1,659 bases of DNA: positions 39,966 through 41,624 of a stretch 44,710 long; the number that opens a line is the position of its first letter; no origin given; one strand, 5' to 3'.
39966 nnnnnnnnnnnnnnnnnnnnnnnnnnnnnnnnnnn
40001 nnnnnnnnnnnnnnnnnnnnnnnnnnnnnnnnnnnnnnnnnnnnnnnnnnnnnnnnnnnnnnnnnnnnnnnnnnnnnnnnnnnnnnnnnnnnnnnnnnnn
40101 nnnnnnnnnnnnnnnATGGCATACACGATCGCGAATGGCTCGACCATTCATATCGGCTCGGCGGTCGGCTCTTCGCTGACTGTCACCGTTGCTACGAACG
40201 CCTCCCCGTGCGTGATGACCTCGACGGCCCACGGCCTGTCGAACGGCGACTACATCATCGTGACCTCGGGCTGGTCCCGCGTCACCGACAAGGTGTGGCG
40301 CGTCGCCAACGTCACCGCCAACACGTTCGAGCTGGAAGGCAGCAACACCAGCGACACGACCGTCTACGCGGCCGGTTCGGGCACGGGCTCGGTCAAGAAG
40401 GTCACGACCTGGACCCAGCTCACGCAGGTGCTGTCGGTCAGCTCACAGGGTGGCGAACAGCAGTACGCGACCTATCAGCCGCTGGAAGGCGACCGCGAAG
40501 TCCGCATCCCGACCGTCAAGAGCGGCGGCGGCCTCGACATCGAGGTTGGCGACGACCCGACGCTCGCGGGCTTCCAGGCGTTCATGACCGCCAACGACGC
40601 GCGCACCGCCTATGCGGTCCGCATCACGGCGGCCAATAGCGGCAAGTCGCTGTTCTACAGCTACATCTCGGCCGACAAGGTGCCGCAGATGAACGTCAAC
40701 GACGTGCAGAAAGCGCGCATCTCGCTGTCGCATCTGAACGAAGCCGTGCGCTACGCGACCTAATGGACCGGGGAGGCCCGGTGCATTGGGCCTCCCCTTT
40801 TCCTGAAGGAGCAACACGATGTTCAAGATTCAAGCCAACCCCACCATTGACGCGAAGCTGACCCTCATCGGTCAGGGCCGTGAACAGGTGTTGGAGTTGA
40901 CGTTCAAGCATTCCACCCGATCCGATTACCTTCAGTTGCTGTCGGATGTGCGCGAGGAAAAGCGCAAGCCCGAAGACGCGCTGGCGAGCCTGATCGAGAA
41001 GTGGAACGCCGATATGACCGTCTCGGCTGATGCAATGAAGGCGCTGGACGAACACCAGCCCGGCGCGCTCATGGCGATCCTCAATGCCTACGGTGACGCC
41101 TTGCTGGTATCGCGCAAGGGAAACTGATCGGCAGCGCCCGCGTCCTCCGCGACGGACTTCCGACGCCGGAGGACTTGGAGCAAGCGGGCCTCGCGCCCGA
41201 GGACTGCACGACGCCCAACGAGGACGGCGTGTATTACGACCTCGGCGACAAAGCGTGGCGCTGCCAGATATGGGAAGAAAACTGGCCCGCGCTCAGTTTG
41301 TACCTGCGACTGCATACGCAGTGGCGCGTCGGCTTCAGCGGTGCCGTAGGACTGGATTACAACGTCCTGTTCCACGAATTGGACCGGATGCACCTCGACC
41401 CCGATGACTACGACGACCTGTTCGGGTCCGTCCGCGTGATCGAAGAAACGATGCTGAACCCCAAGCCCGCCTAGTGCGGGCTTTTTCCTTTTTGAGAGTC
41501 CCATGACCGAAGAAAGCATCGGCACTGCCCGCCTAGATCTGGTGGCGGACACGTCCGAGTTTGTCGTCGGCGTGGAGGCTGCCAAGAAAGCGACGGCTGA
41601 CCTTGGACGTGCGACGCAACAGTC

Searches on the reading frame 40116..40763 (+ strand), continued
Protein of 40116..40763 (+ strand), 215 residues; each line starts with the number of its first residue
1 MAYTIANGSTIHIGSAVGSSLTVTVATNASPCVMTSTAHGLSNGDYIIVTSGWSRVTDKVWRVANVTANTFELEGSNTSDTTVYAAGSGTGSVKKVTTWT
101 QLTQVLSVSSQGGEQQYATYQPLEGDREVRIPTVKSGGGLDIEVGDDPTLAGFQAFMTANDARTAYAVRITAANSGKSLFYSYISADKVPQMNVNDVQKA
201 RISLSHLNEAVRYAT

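Call 52: find_encoding_contigs(protein=P0100, flank=2500, max_places=6)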
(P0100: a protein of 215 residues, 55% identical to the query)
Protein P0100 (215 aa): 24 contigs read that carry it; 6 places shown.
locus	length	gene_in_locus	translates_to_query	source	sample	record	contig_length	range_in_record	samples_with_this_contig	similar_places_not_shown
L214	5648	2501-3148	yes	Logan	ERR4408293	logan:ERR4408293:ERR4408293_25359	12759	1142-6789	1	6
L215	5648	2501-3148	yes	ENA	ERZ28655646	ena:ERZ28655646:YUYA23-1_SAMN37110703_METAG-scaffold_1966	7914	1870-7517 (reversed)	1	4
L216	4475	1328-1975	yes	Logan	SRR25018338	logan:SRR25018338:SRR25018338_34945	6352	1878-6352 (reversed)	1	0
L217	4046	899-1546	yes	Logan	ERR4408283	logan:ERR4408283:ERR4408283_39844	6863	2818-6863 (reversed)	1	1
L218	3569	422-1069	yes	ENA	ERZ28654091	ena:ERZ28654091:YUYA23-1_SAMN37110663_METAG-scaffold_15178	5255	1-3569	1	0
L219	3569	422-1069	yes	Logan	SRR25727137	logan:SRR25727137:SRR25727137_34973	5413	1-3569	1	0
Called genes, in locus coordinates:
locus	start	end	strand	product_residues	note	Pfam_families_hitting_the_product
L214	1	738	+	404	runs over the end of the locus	-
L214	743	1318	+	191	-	PF05135:Phage_connect_1 (faint)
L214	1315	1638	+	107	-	PF05521:Phage_HCP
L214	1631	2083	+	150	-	-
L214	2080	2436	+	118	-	PF11367:Tail_completion_gp17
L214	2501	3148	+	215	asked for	PF08813:Phage_tail_3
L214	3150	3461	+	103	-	PF08748:Phage_TAC_4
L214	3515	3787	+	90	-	PF08809:DUF1799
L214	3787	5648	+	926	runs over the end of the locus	PF06791:TMP_2, PF24622:TMP_4, PF09718:Tape_meas_lam_C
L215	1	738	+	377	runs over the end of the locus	?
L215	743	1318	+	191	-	-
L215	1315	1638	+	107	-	PF05521:Phage_HCP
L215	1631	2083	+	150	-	-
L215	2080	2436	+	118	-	PF11367:Tail_completion_gp17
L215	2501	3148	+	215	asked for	PF08813:Phage_tail_3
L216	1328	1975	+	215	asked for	PF08813:Phage_tail_3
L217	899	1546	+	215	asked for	PF08813:Phage_tail_3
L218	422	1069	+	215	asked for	PF08813:Phage_tail_3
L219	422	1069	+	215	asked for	PF08813:Phage_tail_3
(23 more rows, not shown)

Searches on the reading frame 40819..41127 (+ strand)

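Call 18: search_protein_families(library=phrogs, proteins=[window:40819-41127:+])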
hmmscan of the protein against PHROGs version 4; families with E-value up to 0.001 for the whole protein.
window:40819-41127:+ (102 aa): 2 families
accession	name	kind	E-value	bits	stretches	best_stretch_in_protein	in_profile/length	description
phrog_569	-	tail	2.8e-14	54.6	1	2-102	28-132/256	tail length tape measure protein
phrog_17368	-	tail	0.00022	22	1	17-96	23-102/213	tail length tape measure protein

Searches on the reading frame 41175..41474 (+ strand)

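Call 18: search_protein_families(library=phrogs, proteins=[window:41175-41474:+])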
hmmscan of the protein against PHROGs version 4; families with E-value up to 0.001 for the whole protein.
window:41175-41474:+ (99 aa): 2 families
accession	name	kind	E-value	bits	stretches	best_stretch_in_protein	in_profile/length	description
phrog_680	-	tail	1.2e-18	68.1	1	28-95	25-91/98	tail length tape measure protein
phrog_17368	-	tail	1.8e-05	25.5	1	40-75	153-188/213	tail length tape measure protein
